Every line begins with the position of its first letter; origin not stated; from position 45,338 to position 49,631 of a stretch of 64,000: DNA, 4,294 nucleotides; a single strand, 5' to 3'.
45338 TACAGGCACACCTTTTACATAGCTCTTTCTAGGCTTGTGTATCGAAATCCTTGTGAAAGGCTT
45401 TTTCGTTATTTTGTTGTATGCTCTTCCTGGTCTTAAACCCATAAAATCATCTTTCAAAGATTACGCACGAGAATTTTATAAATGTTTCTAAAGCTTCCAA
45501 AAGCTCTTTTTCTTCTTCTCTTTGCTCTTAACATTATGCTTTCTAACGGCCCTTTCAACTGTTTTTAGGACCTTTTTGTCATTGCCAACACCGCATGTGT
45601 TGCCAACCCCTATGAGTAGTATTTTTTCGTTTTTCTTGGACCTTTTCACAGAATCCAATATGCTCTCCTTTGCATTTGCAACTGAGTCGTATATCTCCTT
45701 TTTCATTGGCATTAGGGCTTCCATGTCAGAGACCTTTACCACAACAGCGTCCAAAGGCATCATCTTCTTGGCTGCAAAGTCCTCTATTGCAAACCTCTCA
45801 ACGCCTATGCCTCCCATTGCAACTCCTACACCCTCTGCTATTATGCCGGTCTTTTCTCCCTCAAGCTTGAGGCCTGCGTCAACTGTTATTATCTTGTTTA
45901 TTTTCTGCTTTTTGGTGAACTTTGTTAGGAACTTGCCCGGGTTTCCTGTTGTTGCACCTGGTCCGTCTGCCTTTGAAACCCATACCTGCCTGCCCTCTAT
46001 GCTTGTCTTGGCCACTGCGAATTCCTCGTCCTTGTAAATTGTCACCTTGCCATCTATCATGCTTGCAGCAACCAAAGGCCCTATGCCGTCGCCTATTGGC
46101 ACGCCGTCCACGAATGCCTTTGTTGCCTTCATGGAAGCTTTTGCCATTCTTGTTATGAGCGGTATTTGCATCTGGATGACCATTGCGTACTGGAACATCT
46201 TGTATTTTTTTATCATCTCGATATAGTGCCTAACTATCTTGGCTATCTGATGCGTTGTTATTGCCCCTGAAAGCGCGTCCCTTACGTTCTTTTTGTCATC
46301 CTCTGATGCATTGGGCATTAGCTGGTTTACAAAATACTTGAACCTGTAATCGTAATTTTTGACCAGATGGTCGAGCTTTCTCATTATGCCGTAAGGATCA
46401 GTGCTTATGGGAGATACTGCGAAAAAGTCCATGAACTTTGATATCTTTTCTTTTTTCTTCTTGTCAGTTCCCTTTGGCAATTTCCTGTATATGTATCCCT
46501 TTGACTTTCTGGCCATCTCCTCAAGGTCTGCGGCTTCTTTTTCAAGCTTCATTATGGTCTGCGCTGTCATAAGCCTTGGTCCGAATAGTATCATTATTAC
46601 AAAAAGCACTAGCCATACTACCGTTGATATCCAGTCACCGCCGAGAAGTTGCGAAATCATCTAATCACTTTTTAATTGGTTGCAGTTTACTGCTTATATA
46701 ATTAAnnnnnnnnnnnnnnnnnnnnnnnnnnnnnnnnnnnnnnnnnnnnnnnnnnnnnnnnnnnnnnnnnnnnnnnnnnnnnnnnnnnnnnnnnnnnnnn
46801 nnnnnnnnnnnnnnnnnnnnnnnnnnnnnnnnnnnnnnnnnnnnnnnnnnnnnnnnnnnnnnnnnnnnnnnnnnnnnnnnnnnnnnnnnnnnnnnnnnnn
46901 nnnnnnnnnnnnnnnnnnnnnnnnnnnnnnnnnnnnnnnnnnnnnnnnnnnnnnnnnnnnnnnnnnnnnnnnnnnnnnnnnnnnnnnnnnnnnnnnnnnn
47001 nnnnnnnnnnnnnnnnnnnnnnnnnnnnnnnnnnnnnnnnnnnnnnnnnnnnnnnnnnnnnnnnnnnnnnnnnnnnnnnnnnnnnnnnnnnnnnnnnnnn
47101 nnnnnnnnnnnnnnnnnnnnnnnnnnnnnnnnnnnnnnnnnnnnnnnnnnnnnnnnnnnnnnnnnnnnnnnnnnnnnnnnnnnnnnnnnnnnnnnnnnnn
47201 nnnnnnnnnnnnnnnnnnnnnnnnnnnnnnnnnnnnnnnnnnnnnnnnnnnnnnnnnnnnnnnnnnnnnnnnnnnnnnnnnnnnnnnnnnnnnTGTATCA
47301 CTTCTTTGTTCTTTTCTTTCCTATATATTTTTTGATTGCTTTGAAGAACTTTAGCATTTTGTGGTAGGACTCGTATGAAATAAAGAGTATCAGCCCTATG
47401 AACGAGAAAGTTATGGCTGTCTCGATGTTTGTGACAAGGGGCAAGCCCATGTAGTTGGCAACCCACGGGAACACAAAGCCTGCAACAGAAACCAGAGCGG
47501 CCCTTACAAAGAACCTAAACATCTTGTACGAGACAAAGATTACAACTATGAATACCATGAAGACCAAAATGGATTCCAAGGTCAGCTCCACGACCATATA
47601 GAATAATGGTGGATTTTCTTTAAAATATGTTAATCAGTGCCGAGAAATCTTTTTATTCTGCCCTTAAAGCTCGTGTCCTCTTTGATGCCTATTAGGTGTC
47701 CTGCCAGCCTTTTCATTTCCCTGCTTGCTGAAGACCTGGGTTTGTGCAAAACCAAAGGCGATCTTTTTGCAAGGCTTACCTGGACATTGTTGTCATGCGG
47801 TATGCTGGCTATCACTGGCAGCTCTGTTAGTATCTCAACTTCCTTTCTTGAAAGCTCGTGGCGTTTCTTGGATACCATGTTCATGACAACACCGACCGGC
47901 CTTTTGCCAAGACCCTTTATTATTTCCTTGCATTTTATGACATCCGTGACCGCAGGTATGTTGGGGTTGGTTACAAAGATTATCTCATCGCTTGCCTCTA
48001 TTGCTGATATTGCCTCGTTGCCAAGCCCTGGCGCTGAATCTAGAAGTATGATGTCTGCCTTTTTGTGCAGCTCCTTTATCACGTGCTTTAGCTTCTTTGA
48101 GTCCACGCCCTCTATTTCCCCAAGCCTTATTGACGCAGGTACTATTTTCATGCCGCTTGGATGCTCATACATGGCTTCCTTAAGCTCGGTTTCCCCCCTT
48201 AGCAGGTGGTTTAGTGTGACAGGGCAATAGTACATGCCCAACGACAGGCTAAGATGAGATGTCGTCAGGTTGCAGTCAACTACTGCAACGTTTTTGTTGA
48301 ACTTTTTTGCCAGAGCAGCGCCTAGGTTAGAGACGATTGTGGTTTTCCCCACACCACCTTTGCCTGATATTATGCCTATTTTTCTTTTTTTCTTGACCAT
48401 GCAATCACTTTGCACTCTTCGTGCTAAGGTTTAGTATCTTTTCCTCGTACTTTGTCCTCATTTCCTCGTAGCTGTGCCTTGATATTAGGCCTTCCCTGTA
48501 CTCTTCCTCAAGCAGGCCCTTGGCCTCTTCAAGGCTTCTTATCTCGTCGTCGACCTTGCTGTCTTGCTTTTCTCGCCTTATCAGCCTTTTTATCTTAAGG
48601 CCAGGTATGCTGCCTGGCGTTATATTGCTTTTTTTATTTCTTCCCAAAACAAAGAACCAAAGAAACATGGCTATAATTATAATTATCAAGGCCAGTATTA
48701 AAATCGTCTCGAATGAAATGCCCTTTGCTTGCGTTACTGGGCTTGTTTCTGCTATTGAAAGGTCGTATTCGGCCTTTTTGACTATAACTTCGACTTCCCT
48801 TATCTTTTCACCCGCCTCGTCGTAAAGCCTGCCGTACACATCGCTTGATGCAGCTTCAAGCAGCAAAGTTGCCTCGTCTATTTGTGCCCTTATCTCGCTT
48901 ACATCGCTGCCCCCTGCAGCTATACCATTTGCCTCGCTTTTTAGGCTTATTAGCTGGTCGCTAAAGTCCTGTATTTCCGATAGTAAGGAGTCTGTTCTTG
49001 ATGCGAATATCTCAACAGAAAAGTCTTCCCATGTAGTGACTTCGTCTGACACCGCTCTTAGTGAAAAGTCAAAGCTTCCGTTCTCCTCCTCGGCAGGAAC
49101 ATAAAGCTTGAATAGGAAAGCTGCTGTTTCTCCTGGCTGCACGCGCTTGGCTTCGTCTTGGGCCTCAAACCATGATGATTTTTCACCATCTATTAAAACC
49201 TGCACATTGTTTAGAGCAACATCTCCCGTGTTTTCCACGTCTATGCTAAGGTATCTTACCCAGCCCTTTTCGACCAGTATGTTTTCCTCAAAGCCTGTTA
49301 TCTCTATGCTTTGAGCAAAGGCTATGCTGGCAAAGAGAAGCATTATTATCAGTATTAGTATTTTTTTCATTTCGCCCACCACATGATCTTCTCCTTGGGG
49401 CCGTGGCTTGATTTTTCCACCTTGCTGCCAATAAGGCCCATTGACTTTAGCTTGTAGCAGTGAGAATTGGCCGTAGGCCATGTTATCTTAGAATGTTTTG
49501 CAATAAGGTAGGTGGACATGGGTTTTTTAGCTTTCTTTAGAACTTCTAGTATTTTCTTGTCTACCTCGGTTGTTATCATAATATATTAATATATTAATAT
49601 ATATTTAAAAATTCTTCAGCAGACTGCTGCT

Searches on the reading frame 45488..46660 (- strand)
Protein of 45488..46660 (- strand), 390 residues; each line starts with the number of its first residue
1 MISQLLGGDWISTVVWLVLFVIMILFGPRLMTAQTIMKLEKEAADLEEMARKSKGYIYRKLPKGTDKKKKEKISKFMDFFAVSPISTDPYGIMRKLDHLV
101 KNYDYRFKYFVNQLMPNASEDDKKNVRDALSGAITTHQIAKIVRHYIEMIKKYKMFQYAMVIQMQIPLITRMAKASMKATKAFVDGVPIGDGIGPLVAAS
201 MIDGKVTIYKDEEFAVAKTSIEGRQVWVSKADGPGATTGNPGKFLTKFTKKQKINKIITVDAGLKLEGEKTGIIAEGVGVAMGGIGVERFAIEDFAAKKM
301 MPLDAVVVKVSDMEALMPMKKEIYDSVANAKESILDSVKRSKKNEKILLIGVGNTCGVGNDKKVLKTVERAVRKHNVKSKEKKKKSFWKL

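Call 14: search_protein_families(library=pfam, proteins=[window:45488-46660:-], max_evalue=0.001)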
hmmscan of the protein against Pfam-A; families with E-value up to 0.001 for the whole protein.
window:45488-46660:- (390 aa): 2 families
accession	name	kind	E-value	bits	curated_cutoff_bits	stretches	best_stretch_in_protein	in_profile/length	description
PF23542.1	DUF1512_C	-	6.1e-54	183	25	1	189-358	1-174/175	Domain of unknown function (DUF1512) C-terminal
PF07431.17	DUF1512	-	2.6e-39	135.2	25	1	10-184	1-176/177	Protein of unknown function (DUF1512) N-terminal domain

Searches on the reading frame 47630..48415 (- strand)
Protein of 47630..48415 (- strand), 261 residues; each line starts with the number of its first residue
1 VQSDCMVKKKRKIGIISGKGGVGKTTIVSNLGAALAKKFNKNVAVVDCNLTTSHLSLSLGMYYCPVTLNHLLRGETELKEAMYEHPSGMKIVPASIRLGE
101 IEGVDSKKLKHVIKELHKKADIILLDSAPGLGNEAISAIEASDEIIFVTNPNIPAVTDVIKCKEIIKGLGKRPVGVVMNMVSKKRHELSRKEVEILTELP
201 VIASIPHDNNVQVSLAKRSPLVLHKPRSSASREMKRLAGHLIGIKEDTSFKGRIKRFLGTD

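Call 14: search_protein_families(library=pfam, proteins=[window:47630-48415:-], max_evalue=0.001)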
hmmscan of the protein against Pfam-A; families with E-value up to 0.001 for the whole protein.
window:47630-48415:- (261 aa): 10 families
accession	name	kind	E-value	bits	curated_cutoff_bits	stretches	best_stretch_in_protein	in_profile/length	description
PF13614.12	AAA_31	-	1.8e-19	70.8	27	1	11-160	2-158/177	AAA domain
PF10609.15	ParA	-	2.5e-19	70.1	27.1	1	10-241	3-245/246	NUBPL iron-transfer P-loop NTPase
PF01656.29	CbiA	-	1.4e-17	64.2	25.4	1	13-219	1-123/125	CobQ/CobB/MinD/ParA nucleotide binding domain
PF00142.24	Fer4_NifH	-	2.3e-09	37.6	25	1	16-243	5-246/271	4Fe-4S iron sulfur cluster binding proteins, NifH/frxC family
PF06564.18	CBP_BcsQ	-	1.1e-07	32.1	21.3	1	19-238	10-230/234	Cellulose biosynthesis protein BcsQ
PF13500.12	AAA_26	-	3.2e-05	24.3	27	1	83-211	61-194/198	AAA domain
PF03796.21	DnaB_C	-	0.00012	22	27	1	10-126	18-136/255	DnaB-like helicase C terminal domain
PF02374.21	ArsA_ATPase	-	0.00017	21.3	24.3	1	15-43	5-33/305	Anion-transporting ATPase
PF13401.12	AAA_22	-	0.00026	21.8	27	0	9-54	3-47/130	AAA domain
PF09140.17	MipZ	-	0.00068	19.5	20.7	0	17-144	7-124/262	ATPase MipZ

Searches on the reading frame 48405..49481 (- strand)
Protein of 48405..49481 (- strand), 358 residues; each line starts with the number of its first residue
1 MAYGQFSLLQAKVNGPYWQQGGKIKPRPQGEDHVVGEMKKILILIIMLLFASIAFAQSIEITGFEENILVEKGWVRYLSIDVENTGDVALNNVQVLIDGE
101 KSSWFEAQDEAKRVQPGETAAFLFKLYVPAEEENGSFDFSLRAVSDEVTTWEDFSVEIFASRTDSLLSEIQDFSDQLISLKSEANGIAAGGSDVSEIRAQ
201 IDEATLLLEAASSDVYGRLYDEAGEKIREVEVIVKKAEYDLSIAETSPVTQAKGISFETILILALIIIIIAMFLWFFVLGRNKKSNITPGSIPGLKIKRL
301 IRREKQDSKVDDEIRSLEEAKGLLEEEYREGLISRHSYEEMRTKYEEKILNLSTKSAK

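Call 14: search_protein_families(library=pfam, proteins=[window:48405-49481:-], max_evalue=0.001)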
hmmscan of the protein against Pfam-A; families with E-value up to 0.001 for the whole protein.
window:48405-49481:- (358 aa): 0 families

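Call 24: find_encoding_contigs(protein=window:48405-49481:-, flank=10000, max_places=4)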
Protein window:48405-49481:- (358 aa): no gene with exactly this product is on record in the collection.
